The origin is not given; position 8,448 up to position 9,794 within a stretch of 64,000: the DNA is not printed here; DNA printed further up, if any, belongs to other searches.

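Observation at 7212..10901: UbiA-family phosphoribosyltransferase, HAD phosphatase, SDR epimerase and GT2 module: a candidate lipid-linked pentose (decaprenyl-P-arabinose-like) donor pathway outside Actinobacteria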

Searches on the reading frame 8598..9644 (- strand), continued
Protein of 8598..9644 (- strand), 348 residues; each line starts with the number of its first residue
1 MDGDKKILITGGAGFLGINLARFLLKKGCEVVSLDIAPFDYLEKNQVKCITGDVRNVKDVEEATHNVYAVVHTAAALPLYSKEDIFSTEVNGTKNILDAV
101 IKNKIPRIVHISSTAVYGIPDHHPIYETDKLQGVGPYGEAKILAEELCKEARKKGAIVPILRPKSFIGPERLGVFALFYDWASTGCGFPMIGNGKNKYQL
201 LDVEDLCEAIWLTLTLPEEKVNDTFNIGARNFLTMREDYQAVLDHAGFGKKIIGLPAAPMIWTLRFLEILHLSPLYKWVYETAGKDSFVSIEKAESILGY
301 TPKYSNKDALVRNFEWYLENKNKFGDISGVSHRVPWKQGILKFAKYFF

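Call 60: find_encoding_contigs(protein=P0283, flank=7000, max_places=1)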
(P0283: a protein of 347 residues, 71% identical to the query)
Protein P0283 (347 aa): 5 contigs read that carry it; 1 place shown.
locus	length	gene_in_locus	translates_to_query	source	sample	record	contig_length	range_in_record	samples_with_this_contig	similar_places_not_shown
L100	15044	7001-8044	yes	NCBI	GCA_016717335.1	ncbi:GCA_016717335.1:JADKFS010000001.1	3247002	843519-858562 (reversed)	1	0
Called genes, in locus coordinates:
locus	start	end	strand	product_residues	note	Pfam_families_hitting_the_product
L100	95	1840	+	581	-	PF03109:ABC1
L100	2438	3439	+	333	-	PF03706:LPG_synthase_TM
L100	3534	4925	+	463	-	PF00890:FAD_binding_2 (weak), PF01266:DAO, PF01593:Amino_oxidase, PF07992:Pyr_redox_2 (faint), PF13450:NAD_binding_8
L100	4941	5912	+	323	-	PF04184:ST7, PF13428:TPR_14 (faint)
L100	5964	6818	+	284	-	PF01209:Ubie_methyltran, PF13489:Methyltransf_23, PF08241:Methyltransf_11, PF08242:Methyltransf_12, PF13649:Methyltransf_25, PF13847:Methyltransf_31, PF05148:Methyltransf_8 (faint)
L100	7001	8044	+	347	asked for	PF01073:3Beta_HSD, PF01370:Epimerase, PF02719:Polysacc_synt_2, PF04321:RmlD_sub_bind, PF05368:NmrA (weak), PF13460:NAD_binding_10, PF16363:GDP_Man_Dehyd, PF07993:NAD_binding_4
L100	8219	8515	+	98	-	-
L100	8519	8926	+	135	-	PF01850:PIN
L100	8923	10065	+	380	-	PF01053:Cys_Met_Meta_PP, PF00155:Aminotran_1_2 (weak), PF01212:Beta_elim_lyase (faint)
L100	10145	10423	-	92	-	PF00708:Acylphosphatase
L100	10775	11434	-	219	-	PF01895:PhoU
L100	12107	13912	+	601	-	PF00009:GTP_EFTU, PF22042:EF-G_D2 (faint), PF03144:GTP_EFTU_D2, PF00679:EFG_C, PF06421:LepA_C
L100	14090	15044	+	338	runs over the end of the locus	PF13623:SurA_N_2, PF13624:SurA_N_3, PF00639:Rotamase, PF13145:Rotamase_2, PF13616:Rotamase_3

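Call 61: find_encoding_contigs(protein=P0287, flank=7000, max_places=1)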
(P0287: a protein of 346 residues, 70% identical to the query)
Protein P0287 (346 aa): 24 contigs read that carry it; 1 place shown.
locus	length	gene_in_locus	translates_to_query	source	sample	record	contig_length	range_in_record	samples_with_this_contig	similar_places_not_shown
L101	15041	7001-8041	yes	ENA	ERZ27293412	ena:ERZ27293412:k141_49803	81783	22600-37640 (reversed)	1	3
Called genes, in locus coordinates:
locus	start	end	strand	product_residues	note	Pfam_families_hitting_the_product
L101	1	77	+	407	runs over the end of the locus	PF01551:Peptidase_M23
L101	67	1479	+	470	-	-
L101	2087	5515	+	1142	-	PF13620:CarboxypepD_reg (faint), PF25020:TTR_TEN1-4 (faint)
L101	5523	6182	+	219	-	PF04203:Sortase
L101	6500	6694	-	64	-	-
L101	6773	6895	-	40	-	-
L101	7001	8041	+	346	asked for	PF01073:3Beta_HSD, PF01370:Epimerase, PF02719:Polysacc_synt_2, PF04321:RmlD_sub_bind, PF05368:NmrA (weak), PF13460:NAD_binding_10, PF16363:GDP_Man_Dehyd, PF07993:NAD_binding_4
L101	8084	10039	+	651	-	PF00932:LTD, PF01336:tRNA_anti-codon (faint)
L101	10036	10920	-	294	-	PF00763:THF_DHG_CYH, PF02882:THF_DHG_CYH_C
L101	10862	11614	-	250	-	PF01726:LexA_DNA_bind, PF00717:Peptidase_S24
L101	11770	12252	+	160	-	PF14584:DUF4446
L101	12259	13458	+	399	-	PF11258:DUF3048, PF17479:DUF3048_C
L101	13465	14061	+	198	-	-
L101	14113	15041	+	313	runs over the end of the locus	PF00005:ABC_tran, PF13304:AAA_21 (weak)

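Call 63: find_related_loci(query=window:8598-9644:-, collection=metagenome_contigs, flank=10000)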
Query window:8598-9644:- (348 aa) in metagenome_contigs; peptide patterns used: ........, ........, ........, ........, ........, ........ (x = any residue, [..] = any of these).
600 stretches matched a pattern (row limit reached: there are more); 575 encode a relative of the query (tblastn E <= 1e-3); the best 80 are kept; 80 distinct loci.
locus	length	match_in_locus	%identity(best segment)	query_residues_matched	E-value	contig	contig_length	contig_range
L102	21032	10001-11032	76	5-348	2e-179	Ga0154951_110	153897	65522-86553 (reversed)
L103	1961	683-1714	75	5-348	0e+0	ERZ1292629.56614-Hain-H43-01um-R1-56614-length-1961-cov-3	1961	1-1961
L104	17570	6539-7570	71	5-348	5e-171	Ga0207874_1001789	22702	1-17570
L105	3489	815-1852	71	4-348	5e-177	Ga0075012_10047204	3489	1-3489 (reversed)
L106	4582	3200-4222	70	8-348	9e-173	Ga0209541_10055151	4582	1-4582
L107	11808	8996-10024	71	6-348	4e-168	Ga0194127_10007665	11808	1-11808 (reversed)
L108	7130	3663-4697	72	5-348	1e-168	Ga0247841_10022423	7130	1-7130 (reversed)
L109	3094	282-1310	71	6-348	1e-176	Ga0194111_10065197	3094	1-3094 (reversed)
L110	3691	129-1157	71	7-348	2e-174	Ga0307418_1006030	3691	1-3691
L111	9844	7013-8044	70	5-348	3e-167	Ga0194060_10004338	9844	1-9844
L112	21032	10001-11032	72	6-348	4e-167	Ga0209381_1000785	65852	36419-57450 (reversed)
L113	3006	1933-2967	70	5-348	1e-176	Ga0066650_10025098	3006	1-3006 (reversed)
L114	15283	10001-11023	70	8-348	5e-167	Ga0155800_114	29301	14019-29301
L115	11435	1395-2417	70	8-348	4e-167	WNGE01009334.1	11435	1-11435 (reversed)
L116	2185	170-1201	71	5-348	8e-180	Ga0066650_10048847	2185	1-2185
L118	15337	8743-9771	70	6-348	1e-166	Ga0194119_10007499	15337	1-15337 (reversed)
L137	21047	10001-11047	70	6-348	2e-165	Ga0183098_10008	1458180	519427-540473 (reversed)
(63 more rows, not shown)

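Call 66: search_solved_structures(query=window:8598-9644:-, max_evalue=1e-8)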
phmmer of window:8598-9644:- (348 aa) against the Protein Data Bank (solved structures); distinct sequences matched with E-value up to 1e-8: 44.
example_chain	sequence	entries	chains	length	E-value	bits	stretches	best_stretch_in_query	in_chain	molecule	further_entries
1r6d_A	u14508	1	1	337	1.4e-18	70.4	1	6-247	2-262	TDP-glucose-4,6-dehydratase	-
2hun_A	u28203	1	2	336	1.9e-18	70.1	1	5-255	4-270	336aa long hypothetical dTDP-glucose 4,6-dehydratase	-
1r66_A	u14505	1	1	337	2e-18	69.9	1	6-247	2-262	TDP-glucose-4,6-dehydratase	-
8rdg_A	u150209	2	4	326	4.8e-16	62.1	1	6-245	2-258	SDR family NAD(P)-dependent oxidoreductase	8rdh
8rdi_A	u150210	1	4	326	1.7e-15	60.3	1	6-245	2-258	SDR family NAD(P)-dependent oxidoreductase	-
6kv9_A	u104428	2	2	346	3.4e-14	56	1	4-238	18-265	MoeE5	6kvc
8wxk_A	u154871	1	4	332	5.1e-14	55.5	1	3-148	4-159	UDP-glucose 4-epimerase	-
6wjb_A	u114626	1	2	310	6.4e-14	55.1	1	5-237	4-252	NAD-dependent epimerase/dehydratase family protein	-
6bwl_A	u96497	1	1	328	4.2e-13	52.4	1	6-209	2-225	Pal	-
6jkg_A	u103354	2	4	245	4.9e-13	52.2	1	5-209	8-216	Sterol-4-alpha-carboxylate 3-dehydrogenase, decarboxylating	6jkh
6wj9_A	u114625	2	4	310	6e-13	51.9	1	5-237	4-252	NAD-dependent epimerase/dehydratase family protein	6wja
9rl0_E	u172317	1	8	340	2e-12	50.2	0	6-119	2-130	CDP-tyvelose 2-epimerase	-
4twr_A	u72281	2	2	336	2.5e-12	49.9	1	6-149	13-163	NAD binding site:NAD-dependent epimerase/dehydratase:UDP-glucose 4-epimerase | UDP-glucose 4-epimerase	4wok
1sb8_A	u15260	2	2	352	3.8e-12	49.3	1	6-318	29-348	wbpP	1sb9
2pk3_A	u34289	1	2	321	3.9e-12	49.2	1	3-227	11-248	GDP-6-deoxy-D-lyxo-4-hexulose reductase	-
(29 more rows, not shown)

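Call 69: search_protein_families(library=pfam, proteins=[L118:10491-11489:+, L137:9149-9925:-, L106:1814-3139:+], max_evalue=0.01)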
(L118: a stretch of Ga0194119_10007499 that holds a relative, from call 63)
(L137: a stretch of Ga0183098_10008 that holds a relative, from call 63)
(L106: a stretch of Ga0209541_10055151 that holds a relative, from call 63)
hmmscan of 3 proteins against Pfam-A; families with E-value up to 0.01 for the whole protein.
L118:10491-11489:+ (332 aa): 1 family
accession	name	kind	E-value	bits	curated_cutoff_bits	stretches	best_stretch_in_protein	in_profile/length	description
PF01916.23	DS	-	4.5e-95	318.7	27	1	13-304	6-286/288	Deoxyhypusine synthase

L137:9149-9925:- (258 aa): 0 families

L106:1814-3139:+ (441 aa): 4 families
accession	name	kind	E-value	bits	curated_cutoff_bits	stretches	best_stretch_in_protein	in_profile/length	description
PF01040.23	UbiA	-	1.5e-22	80.5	34.2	1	184-409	11-241/250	UbiA prenyltransferase family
PF00689.26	Cation_ATPase_C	-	0.00027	21.2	27.3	1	362-437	62-138/175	Cation transporting ATPase, C-terminus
PF13242.12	Hydrolase_like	-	0.0035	17.6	22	1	88-128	5-48/75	HAD-hyrolase-like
PF09419.16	PGP_phosphatase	-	0.0046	17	20.4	1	23-124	43-159/168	Mitochondrial PGP phosphatase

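Call 107: search_protein_families(library=pfam, proteins=[L093:6148-6828:-, L094:11298-12674:+], max_evalue=0.001)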
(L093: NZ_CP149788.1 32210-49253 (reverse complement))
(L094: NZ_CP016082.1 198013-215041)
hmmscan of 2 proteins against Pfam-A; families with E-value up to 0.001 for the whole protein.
L093:6148-6828:- (226 aa): 2 families
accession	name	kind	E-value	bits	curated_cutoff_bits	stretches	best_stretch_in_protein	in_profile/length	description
PF13263.12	PHP_C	-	8.9e-14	51.2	21.3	1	139-189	2-56/56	PHP-associated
PF02811.25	PHP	-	3e-10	41.1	26.4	1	6-132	1-122/164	PHP domain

L094:11298-12674:+ (458 aa): 1 family
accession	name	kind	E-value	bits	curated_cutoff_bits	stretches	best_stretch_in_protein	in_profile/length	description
PF03372.29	Exo_endo_phos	-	2.4e-11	44.3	24.5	1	213-449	15-225/225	Endonuclease/Exonuclease/phosphatase family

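Call 110: get_annotated_region(hit=H56, flank=9000)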
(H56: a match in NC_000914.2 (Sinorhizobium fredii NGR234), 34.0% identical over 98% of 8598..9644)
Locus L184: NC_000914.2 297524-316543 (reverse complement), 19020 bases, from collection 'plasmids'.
description: Sinorhizobium fredii NGR234 plasmid pNGR234a, complete sequence
organism: Sinorhizobium fredii NGR234 (NCBI taxid 394)
taxonomy: Bacteria; Pseudomonadota; Alphaproteobacteria; Hyphomicrobiales; Rhizobiaceae; Sinorhizobium; Sinorhizobium fredii; Sinorhizobium fredii NGR234
host: -; source: -; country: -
typing (MOB-suite, as given by PLSDB): conjugative; replicon rep_cluster_473; relaxase MOBQ; mating-pair formation MPF_T
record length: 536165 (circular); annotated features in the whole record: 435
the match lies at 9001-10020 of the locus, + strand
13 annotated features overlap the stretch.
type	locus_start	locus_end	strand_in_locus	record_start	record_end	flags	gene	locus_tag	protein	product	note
CDS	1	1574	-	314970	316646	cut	nodU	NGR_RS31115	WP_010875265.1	nodulation protein NodU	-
CDS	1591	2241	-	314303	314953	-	nodS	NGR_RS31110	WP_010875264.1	nodulation methyltransferase NodS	-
CDS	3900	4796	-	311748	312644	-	istB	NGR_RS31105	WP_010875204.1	IS21-like element helper ATPase IstB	-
CDS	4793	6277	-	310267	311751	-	istA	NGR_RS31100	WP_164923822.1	IS21 family transposase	-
CDS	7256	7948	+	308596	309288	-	-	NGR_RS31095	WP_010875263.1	hypothetical protein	-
CDS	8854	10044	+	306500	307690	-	-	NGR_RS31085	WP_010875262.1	NAD-dependent epimerase/dehydratase family protein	-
CDS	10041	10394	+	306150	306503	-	-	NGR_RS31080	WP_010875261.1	SMR family transporter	-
CDS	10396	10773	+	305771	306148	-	-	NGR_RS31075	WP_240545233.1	hypothetical protein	-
CDS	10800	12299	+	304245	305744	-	-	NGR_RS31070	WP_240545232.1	GMC family oxidoreductase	-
CDS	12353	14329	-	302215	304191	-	-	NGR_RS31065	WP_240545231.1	hypothetical protein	-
CDS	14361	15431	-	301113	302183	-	-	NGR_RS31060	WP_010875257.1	NAD(P)-dependent oxidoreductase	-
CDS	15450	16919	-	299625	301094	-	-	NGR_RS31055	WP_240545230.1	UbiA family prenyltransferase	-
CDS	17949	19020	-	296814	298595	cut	-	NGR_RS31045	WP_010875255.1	ThiF family adenylyltransferase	-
